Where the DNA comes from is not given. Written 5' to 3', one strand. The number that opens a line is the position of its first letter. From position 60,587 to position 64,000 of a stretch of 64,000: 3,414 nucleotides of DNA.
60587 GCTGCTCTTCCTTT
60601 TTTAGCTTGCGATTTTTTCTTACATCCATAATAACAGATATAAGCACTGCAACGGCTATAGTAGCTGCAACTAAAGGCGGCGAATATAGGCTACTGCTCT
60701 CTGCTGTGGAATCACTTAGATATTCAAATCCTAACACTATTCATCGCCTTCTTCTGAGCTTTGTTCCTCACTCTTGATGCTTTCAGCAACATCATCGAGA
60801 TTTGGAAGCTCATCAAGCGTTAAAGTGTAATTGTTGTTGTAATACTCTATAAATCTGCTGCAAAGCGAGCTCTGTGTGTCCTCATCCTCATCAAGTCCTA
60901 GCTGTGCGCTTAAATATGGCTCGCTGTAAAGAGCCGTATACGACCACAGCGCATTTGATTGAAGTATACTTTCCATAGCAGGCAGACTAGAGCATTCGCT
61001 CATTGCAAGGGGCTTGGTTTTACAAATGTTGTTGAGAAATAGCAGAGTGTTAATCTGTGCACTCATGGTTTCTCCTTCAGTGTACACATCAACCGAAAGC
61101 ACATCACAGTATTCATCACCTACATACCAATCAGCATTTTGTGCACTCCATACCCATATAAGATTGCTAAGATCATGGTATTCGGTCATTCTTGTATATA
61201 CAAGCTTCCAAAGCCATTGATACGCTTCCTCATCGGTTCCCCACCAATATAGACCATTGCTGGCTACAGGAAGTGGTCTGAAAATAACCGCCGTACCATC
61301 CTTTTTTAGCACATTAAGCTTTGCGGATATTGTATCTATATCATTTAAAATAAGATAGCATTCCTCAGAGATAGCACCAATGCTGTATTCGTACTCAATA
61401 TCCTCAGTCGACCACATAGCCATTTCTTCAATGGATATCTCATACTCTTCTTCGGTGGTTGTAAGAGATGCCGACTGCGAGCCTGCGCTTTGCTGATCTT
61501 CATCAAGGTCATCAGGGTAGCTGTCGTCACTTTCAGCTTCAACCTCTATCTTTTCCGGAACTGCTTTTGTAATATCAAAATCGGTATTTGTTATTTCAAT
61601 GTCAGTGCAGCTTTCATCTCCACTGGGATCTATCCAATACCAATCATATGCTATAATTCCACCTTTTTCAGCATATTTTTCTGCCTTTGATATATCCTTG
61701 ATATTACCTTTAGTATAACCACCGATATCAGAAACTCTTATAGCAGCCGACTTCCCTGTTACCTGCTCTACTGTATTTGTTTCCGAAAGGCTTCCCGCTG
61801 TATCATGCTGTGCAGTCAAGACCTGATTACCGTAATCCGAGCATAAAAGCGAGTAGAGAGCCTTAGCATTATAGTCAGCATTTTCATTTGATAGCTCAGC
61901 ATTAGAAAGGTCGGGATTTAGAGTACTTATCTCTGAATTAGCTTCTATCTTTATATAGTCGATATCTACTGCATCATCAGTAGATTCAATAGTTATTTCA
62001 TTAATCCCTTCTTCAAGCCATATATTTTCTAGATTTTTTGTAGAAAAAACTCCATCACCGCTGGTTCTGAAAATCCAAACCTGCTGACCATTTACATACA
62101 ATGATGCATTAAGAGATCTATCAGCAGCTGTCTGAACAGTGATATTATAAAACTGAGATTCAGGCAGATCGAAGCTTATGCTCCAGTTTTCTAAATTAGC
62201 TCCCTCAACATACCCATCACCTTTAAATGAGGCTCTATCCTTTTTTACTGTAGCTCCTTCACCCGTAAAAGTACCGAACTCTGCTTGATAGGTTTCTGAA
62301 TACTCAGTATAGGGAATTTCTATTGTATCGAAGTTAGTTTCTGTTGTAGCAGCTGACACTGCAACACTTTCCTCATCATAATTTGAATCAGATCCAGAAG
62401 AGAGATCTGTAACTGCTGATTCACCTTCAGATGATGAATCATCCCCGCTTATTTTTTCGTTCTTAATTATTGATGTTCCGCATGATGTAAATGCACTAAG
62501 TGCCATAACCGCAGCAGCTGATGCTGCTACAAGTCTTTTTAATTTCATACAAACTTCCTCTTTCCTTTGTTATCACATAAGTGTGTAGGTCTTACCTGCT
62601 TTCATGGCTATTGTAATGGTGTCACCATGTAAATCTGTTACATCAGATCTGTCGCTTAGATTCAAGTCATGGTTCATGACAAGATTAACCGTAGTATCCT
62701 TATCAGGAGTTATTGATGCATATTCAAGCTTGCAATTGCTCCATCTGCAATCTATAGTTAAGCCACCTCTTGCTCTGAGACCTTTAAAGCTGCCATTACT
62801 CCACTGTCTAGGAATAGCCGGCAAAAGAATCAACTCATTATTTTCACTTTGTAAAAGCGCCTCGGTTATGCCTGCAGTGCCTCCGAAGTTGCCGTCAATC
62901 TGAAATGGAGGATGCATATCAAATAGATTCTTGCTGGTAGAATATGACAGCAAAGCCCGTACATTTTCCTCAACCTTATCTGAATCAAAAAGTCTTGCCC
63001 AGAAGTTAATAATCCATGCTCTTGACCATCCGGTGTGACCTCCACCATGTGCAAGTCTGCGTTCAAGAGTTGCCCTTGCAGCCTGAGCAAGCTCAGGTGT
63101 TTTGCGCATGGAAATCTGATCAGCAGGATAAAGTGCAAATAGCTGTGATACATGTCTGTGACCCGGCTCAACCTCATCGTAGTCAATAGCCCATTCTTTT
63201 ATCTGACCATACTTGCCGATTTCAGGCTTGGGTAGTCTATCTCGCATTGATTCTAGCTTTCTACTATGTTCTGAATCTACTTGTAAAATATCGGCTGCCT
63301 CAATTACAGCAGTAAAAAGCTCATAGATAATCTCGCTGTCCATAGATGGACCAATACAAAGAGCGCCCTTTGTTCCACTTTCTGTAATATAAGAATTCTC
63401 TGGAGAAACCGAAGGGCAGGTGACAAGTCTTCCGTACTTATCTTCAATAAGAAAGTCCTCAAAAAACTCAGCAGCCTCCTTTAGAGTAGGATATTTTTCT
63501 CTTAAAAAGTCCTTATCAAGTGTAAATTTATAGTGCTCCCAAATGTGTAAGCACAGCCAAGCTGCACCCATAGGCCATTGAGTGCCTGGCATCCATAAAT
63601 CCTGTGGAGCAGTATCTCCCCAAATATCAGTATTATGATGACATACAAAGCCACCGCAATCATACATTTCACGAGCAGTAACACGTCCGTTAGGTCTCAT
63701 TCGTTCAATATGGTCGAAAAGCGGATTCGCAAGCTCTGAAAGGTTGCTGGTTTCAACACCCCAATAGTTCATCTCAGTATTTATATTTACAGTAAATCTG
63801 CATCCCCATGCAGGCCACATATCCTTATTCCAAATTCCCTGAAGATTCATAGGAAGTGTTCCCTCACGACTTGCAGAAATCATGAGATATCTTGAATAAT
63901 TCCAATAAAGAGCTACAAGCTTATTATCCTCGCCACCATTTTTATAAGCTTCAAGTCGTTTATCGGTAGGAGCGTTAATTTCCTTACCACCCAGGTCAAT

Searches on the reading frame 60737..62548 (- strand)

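Call 91: search_protein_families(library=pfam, proteins=[window:60737-62548:-], max_evalue=0.00001)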
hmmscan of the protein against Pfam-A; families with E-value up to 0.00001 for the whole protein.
window:60737-62548:- (603 aa): 1 family
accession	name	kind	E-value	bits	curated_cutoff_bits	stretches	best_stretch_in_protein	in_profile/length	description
PF02156.21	Glyco_hydro_26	-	1.3e-31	110.5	20.2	1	385-580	116-311/311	Glycosyl hydrolase family 26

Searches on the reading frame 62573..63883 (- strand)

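Call 91: search_protein_families(library=pfam, proteins=[window:62573-63883:-], max_evalue=0.00001)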
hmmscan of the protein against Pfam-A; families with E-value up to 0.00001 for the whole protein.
window:62573-63883:- (436 aa): 2 families
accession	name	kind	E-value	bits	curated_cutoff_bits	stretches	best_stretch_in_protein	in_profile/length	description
PF22124.2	Glyco_hydro_95_cat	-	6e-154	513.3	27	1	1-343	63-408/408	Glycosyl hydrolase family 95 catalytic domain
PF21307.2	Glyco_hydro_95_C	-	1.2e-21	77.4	27.6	1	345-435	1-94/94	Glycoside hydrolase family 95, C-terminal domain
